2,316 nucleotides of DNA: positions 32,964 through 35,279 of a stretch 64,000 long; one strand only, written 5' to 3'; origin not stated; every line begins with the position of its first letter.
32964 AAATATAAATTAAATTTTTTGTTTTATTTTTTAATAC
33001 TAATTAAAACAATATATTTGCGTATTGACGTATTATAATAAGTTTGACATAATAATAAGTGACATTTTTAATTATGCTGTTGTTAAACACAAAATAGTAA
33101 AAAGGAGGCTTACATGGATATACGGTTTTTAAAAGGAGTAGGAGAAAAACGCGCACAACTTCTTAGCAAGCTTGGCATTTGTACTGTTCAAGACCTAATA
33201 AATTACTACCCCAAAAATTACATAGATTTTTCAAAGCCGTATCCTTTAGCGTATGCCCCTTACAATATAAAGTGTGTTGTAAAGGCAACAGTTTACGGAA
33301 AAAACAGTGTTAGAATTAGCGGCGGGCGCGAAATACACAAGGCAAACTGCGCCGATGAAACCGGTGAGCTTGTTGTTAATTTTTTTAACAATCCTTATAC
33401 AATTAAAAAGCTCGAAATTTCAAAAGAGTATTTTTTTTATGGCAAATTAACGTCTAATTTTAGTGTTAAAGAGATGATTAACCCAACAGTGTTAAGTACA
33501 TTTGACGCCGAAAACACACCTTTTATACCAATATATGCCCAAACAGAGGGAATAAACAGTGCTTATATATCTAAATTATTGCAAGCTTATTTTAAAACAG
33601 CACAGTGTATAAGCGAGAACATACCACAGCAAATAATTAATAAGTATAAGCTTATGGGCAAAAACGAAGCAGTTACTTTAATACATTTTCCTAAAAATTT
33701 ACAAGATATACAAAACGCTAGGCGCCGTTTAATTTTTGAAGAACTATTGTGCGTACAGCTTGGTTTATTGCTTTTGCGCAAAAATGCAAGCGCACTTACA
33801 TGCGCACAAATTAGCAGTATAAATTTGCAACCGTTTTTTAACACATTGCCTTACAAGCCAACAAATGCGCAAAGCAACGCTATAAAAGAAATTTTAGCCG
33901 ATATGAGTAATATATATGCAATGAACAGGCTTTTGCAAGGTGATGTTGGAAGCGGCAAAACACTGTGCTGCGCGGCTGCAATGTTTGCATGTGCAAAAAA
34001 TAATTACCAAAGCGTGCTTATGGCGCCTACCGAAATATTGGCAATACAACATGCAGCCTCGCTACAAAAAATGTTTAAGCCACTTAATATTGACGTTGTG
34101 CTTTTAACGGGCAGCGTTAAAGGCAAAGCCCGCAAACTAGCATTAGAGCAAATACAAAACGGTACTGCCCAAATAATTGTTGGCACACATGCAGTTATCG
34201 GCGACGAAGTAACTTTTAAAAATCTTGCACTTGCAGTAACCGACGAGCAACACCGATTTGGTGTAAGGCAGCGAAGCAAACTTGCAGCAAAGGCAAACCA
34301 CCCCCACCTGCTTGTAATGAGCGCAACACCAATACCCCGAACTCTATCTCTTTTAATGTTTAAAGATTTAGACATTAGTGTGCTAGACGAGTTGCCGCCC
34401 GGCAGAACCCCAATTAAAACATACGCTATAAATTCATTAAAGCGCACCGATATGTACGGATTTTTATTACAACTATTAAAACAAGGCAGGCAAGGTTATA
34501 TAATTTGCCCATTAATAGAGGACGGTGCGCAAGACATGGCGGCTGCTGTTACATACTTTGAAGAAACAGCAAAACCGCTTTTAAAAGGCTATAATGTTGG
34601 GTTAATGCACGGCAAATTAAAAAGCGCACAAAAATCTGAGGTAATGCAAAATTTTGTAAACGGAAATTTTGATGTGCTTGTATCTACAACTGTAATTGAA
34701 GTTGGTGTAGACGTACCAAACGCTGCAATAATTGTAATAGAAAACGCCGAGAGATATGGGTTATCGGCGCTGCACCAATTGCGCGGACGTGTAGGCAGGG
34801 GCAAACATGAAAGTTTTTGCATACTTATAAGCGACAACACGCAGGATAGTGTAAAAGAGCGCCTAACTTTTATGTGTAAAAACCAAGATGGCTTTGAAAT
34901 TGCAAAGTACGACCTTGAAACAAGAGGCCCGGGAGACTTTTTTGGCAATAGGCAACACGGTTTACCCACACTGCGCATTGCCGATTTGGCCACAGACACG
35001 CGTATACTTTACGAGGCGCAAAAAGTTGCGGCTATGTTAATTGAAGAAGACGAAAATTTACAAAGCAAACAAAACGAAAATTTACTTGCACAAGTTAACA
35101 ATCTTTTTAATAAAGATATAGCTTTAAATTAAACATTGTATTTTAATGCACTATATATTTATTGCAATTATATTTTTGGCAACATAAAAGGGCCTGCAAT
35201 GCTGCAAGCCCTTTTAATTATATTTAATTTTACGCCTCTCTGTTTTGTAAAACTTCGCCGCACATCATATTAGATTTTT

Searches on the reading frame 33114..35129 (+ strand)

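Call 69: search_protein_families(library=ncbifam, proteins=[window:33114-35129:+], max_evalue=1e-10)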
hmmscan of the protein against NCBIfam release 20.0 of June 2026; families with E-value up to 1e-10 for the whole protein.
window:33114-35129:+ (672 aa): 23 families
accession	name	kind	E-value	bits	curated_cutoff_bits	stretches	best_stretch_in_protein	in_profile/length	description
NF008165.0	PRK10917.1-3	equivalog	1.1e-242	807.4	711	1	2-667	9-684/692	ATP-dependent DNA helicase RecG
NF008168.0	PRK10917.2-2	equivalog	1.1e-241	804.4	718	1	2-670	112-790/795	ATP-dependent DNA helicase RecG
TIGR00643.1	recG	equivalog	7e-209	695.6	659.4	1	20-638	1-628/629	ATP-dependent DNA helicase RecG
NF008170.0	PRK10917.2-4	equivalog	1.1e-201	671.9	975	1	137-664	286-819/826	ATP-dependent DNA helicase RecG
NF008163.0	PRK10917.1-1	equivalog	1.4e-186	621.8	796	1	3-648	11-673/692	ATP-dependent DNA helicase RecG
NF008164.0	PRK10917.1-2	equivalog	5.9e-184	613.2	785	1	2-670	14-697/704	ATP-dependent DNA helicase RecG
NF008166.0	PRK10917.1-4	equivalog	7.4e-181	602.8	864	1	11-653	21-691/705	ATP-dependent DNA helicase RecG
NF008167.0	PRK10917.2-1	equivalog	1.6e-159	532.4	995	1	134-667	167-735/744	ATP-dependent DNA helicase RecG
TIGR00580.2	mfd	equivalog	4.8e-106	356.2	800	1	233-616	418-798/907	transcription-repair coupling factor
NF008169.0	PRK10917.2-3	equivalog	5.4e-104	348.9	555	1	11-638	5-602/610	ATP-dependent DNA helicase RecG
NF007966.0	PRK10689.1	equivalog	1.1e-70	238.6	1329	1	237-616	589-965/1148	transcription-repair coupling factor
NF010337.0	PRK13766.1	equivalog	2.3e-20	72.3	610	0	278-406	39-173/781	Hef nuclease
NF003673.1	PRK05298.1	equivalog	7.9e-16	57.5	743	0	492-584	467-562/653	excinuclease ABC subunit UvrB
NF053631.1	RNA_helic_CshA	equivalog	3.6e-15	55.8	646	0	490-566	259-334/434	degradosome RNA helicase CshA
TIGR00595.1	priA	equivalog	3.3e-14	52.4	230.35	0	273-394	1-117/509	replication restart helicase PriA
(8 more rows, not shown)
